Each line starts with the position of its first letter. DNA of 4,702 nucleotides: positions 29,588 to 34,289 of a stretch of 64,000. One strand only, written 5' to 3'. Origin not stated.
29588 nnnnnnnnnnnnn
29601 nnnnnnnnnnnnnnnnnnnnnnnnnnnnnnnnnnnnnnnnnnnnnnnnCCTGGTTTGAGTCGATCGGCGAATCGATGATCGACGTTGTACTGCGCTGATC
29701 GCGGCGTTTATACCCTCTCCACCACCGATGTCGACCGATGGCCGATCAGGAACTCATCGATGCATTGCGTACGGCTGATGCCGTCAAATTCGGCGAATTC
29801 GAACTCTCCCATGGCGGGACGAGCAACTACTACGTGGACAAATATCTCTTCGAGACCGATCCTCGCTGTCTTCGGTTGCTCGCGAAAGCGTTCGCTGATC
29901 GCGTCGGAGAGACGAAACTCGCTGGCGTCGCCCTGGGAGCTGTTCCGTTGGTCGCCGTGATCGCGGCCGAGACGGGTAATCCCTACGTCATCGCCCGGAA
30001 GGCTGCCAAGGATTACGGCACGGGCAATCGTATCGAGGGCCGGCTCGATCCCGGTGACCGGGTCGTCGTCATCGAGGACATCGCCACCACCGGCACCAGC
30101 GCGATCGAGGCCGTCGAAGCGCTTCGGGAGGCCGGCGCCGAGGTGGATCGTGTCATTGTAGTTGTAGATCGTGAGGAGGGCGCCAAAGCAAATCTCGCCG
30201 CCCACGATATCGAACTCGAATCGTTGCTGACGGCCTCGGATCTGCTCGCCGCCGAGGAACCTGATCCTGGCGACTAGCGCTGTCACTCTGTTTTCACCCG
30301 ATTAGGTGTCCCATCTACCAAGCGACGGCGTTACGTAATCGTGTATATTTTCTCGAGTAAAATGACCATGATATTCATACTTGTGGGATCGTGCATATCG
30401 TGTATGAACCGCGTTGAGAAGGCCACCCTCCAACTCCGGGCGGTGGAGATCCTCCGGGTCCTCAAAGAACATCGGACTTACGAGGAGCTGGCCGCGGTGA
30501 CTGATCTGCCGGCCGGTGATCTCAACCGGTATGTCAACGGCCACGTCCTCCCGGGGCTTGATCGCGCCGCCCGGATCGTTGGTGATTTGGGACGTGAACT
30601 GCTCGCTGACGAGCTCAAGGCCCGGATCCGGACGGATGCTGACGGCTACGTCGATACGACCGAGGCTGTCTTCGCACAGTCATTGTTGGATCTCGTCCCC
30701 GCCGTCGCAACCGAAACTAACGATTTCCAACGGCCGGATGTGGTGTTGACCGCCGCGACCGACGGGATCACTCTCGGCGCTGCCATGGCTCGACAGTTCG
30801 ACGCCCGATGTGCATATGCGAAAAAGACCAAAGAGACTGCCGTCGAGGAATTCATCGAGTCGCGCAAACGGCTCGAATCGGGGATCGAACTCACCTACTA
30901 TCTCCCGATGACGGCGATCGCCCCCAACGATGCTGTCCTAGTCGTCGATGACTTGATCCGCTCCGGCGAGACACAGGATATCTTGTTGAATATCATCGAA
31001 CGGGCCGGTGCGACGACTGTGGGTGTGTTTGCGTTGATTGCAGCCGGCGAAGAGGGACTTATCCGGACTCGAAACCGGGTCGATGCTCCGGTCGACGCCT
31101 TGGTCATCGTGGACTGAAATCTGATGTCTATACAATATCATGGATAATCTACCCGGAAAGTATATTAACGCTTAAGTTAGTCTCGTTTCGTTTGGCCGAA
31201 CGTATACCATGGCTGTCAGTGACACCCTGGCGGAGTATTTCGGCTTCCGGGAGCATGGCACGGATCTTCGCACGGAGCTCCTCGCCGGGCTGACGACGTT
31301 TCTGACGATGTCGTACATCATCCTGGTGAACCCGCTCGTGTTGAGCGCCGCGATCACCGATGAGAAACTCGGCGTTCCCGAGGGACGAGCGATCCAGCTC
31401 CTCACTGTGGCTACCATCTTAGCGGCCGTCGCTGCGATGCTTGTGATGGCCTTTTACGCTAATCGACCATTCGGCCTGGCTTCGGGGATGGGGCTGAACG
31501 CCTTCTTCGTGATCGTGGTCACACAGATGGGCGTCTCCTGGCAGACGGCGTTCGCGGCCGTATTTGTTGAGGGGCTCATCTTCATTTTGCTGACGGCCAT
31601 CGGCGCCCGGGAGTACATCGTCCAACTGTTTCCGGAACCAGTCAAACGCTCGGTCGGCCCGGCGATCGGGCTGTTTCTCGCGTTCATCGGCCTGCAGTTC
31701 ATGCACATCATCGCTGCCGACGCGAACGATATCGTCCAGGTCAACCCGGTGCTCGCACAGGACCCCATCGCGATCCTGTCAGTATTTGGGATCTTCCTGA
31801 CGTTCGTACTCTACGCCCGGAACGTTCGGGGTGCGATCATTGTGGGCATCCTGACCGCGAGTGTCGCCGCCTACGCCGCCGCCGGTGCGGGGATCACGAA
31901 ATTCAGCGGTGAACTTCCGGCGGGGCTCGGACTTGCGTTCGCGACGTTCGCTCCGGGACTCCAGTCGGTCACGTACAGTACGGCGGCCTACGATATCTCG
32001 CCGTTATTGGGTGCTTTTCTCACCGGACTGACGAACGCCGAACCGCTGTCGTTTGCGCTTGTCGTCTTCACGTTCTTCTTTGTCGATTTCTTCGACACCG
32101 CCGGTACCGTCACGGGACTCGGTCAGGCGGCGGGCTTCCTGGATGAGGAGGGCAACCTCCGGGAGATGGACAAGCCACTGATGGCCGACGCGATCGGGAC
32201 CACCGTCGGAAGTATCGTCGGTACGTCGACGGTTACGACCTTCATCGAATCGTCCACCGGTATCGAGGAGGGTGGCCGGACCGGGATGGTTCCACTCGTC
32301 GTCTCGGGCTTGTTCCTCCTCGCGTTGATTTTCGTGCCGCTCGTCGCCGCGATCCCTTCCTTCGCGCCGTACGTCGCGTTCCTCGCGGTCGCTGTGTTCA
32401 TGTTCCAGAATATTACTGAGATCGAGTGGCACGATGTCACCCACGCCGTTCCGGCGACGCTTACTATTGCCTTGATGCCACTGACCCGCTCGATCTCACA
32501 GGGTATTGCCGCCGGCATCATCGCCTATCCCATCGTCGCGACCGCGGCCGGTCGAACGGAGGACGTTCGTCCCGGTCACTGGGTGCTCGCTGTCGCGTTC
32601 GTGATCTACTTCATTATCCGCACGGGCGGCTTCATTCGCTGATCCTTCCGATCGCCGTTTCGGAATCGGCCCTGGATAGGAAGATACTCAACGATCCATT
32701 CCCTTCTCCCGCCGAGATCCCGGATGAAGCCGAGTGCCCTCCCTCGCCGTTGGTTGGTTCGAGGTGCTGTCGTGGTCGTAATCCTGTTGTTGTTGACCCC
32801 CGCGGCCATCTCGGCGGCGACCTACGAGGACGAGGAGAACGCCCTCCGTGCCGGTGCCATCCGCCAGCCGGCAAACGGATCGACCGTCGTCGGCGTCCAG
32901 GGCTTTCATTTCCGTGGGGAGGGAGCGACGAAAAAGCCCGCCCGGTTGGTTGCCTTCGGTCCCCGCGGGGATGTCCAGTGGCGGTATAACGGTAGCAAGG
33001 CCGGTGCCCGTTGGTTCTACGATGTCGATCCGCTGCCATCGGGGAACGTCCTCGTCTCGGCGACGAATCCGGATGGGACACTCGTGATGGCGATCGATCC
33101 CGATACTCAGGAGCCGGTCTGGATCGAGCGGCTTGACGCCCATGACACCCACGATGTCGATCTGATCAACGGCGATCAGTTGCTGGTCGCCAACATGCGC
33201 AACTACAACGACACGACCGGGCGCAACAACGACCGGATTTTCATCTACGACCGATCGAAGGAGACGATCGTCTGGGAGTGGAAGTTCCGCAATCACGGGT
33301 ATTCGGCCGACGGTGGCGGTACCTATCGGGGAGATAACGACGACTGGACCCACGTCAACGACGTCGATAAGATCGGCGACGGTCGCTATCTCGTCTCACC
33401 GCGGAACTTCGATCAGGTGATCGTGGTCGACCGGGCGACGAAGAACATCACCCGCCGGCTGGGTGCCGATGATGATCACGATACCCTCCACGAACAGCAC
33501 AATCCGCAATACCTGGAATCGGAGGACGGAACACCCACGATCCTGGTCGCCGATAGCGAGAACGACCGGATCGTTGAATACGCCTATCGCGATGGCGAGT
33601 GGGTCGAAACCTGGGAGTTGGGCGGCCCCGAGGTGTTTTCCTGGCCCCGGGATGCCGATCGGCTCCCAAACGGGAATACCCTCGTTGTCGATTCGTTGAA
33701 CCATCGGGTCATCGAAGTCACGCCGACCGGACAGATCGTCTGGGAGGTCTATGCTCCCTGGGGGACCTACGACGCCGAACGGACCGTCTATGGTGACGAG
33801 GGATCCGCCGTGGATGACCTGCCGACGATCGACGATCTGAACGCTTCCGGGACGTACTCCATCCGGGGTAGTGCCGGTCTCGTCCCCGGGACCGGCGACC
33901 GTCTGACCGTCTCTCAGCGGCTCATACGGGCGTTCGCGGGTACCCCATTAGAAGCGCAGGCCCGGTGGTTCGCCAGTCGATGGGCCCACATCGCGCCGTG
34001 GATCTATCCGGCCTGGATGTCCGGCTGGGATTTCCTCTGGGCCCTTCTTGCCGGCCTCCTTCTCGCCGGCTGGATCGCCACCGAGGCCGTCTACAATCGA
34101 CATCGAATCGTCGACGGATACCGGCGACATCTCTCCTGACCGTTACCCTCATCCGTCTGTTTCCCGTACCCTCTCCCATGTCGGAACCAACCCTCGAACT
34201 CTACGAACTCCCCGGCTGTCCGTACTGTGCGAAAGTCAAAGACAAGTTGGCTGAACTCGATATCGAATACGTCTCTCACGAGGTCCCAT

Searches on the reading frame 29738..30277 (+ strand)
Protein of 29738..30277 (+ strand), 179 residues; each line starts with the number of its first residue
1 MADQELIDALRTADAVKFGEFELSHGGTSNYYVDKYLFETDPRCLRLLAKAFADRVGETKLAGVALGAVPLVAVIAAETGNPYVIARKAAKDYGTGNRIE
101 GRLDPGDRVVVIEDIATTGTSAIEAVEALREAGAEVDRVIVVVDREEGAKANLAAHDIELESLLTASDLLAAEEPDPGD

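Call 4: search_protein_families(library=pfam, proteins=[window:29738-30277:+], max_evalue=0.001)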
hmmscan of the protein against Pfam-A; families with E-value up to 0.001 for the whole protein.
window:29738-30277:+ (179 aa): 2 families
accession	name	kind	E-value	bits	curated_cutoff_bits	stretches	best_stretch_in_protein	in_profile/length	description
PF00156.33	Pribosyltran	-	8.9e-12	45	26.3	1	46-152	17-133/158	Phosphoribosyl transferase domain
PF14681.12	UPRTase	-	6.9e-05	22.9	27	1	99-156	114-172/206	Uracil phosphoribosyltransferase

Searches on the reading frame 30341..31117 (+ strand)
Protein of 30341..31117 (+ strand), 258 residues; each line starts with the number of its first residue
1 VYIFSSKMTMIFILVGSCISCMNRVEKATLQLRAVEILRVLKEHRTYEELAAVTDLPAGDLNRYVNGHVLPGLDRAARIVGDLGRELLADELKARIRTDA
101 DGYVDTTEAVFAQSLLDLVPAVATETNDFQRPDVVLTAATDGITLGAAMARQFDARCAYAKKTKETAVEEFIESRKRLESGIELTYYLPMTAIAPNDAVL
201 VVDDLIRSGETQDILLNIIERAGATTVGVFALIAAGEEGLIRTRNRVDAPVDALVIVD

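Call 4: search_protein_families(library=pfam, proteins=[window:30341-31117:+], max_evalue=0.001)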
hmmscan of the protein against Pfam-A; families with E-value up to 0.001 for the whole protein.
window:30341-31117:+ (258 aa): 1 family
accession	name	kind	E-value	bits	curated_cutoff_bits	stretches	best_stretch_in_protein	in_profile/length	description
PF00156.33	Pribosyltran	-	8.5e-10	38.6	26.3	1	127-238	23-129/158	Phosphoribosyl transferase domain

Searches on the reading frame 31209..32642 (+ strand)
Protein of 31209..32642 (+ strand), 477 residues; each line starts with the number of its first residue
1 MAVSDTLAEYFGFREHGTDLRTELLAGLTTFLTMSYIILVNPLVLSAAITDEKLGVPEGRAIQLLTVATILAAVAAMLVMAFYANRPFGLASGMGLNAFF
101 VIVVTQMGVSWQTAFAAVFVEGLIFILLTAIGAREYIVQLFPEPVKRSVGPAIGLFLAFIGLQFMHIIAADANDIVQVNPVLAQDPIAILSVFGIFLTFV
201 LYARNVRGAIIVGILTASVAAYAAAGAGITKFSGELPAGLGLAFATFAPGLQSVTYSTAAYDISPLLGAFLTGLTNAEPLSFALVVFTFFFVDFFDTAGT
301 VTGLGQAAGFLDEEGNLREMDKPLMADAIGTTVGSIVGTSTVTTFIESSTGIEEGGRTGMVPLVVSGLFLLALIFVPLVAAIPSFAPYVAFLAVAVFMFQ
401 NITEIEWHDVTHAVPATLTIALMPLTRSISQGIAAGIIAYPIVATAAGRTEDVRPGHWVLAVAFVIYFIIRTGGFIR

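Call 4: search_protein_families(library=pfam, proteins=[window:31209-32642:+], max_evalue=0.001)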
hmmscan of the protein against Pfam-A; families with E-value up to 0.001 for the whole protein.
window:31209-32642:+ (477 aa): 1 family
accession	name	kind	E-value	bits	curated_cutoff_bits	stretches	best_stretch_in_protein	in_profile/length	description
PF00860.26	Xan_ur_permease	-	6.9e-32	111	27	1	23-433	3-387/389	Permease family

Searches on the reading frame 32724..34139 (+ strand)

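Call 32: search_protein_families(library=pfam, proteins=[window:32724-34139:+], max_evalue=0.00001)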
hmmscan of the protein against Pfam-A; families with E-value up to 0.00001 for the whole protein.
window:32724-34139:+ (471 aa): 2 families
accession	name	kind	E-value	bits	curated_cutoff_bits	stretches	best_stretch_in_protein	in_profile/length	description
PF14269.12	Arylsulfotran_2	-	5.8e-10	39.5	27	1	186-282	122-225/301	Arylsulfotransferase (ASST)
PF05935.17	Arylsulfotrans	-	3.7e-08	33.2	24.2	1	134-251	83-218/374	Arylsulfotransferase (ASST)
